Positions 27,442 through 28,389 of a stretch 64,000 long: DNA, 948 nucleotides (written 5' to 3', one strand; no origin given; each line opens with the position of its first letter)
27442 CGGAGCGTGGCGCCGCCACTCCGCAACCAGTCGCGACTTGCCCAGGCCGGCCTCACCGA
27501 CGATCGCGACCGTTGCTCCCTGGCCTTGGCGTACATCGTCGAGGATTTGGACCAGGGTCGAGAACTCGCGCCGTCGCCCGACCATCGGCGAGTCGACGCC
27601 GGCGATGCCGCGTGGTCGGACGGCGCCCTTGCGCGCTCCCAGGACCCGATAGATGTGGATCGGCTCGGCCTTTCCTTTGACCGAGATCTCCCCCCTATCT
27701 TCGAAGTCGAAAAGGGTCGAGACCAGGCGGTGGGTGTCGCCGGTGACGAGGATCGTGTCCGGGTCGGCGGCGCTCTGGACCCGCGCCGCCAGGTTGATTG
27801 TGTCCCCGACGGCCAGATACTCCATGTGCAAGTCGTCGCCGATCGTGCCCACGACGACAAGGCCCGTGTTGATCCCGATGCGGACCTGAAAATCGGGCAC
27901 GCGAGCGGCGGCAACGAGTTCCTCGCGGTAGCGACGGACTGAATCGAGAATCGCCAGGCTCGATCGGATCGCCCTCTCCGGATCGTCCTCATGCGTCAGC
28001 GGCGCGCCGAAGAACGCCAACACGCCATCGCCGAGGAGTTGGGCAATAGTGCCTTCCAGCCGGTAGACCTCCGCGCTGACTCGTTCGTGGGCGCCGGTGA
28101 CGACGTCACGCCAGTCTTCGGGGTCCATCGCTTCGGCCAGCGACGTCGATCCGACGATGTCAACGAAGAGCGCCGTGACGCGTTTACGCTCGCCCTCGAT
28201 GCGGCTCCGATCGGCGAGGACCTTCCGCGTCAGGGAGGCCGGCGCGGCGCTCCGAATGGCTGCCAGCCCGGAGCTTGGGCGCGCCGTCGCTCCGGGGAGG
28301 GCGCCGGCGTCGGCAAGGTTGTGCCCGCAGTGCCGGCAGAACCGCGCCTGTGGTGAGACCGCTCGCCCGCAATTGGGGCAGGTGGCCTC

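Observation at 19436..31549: Seven-gene single-strand cyclic-nucleotide circuit: one cyclase 'writer', two different CNB 'readers' and a flavoprotein response-regulator output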

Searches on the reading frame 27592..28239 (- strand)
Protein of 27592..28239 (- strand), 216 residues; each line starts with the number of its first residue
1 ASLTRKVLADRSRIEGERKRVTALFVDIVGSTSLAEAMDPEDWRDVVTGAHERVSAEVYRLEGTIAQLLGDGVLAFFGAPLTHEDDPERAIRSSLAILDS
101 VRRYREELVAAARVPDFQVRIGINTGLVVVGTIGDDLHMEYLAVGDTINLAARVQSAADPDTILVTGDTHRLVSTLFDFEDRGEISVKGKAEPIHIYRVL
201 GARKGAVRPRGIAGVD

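Call 27: search_solved_structures(query=window:27592-28239:-, max_evalue=0.00001, show_alignments=4)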
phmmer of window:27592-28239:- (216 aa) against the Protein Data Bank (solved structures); distinct sequences matched with E-value up to 0.00001: 61 (the best 60 are shown).
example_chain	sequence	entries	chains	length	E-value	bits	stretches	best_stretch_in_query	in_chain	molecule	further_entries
3r5g_A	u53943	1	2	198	9.6e-33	116.8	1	13-204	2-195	CyaB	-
2w01_A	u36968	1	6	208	1.3e-23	87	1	13-202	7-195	ADENYLATE CYCLASE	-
6fht_A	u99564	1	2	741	3.1e-23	85.8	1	13-202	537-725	Bacteriophytochrome,Adenylate cyclase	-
1wc0_A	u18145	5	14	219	3e-20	76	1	12-194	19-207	ADENYLATE CYCLASE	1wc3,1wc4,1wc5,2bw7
1wc1_A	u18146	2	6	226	7.3e-20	74.8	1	16-194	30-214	ADENYLATE CYCLASE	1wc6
6sir_A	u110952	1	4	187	2.5e-14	56.7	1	17-192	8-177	Nucleotide cyclase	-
6ao9_A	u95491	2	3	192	3.6e-14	56.2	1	17-203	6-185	Bacterio-rhodopsin/guanylyl cyclase 1 fusion protein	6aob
5oyh_A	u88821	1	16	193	8.8e-14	54.9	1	17-192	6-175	Nucleotide cyclase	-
8sl3_A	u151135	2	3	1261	1.1e-13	54.6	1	114-194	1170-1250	Adenylate cyclase type 5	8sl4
6aoa_A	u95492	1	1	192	1.2e-13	54.5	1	17-203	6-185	Bacterio-rhodopsin/guanylyl cyclase 1 fusion protein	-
9bcl_A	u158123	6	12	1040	2e-13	53.8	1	20-207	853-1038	Atrial natriuretic peptide receptor 1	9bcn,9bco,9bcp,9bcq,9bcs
9bcv_A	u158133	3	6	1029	2e-13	53.8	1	20-207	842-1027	Atrial natriuretic peptide receptor 1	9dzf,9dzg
9dzh_A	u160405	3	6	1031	2e-13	53.8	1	20-207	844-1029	Atrial natriuretic peptide receptor 1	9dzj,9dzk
5mbg_A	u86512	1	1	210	2.5e-13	53.4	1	23-204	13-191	Beta subunit of photoactivated adenylyl cyclase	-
5x4t_A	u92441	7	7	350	7.3e-13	51.9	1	23-199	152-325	Photoactivated adenylyl cyclase | Family 3 adenylate cyclase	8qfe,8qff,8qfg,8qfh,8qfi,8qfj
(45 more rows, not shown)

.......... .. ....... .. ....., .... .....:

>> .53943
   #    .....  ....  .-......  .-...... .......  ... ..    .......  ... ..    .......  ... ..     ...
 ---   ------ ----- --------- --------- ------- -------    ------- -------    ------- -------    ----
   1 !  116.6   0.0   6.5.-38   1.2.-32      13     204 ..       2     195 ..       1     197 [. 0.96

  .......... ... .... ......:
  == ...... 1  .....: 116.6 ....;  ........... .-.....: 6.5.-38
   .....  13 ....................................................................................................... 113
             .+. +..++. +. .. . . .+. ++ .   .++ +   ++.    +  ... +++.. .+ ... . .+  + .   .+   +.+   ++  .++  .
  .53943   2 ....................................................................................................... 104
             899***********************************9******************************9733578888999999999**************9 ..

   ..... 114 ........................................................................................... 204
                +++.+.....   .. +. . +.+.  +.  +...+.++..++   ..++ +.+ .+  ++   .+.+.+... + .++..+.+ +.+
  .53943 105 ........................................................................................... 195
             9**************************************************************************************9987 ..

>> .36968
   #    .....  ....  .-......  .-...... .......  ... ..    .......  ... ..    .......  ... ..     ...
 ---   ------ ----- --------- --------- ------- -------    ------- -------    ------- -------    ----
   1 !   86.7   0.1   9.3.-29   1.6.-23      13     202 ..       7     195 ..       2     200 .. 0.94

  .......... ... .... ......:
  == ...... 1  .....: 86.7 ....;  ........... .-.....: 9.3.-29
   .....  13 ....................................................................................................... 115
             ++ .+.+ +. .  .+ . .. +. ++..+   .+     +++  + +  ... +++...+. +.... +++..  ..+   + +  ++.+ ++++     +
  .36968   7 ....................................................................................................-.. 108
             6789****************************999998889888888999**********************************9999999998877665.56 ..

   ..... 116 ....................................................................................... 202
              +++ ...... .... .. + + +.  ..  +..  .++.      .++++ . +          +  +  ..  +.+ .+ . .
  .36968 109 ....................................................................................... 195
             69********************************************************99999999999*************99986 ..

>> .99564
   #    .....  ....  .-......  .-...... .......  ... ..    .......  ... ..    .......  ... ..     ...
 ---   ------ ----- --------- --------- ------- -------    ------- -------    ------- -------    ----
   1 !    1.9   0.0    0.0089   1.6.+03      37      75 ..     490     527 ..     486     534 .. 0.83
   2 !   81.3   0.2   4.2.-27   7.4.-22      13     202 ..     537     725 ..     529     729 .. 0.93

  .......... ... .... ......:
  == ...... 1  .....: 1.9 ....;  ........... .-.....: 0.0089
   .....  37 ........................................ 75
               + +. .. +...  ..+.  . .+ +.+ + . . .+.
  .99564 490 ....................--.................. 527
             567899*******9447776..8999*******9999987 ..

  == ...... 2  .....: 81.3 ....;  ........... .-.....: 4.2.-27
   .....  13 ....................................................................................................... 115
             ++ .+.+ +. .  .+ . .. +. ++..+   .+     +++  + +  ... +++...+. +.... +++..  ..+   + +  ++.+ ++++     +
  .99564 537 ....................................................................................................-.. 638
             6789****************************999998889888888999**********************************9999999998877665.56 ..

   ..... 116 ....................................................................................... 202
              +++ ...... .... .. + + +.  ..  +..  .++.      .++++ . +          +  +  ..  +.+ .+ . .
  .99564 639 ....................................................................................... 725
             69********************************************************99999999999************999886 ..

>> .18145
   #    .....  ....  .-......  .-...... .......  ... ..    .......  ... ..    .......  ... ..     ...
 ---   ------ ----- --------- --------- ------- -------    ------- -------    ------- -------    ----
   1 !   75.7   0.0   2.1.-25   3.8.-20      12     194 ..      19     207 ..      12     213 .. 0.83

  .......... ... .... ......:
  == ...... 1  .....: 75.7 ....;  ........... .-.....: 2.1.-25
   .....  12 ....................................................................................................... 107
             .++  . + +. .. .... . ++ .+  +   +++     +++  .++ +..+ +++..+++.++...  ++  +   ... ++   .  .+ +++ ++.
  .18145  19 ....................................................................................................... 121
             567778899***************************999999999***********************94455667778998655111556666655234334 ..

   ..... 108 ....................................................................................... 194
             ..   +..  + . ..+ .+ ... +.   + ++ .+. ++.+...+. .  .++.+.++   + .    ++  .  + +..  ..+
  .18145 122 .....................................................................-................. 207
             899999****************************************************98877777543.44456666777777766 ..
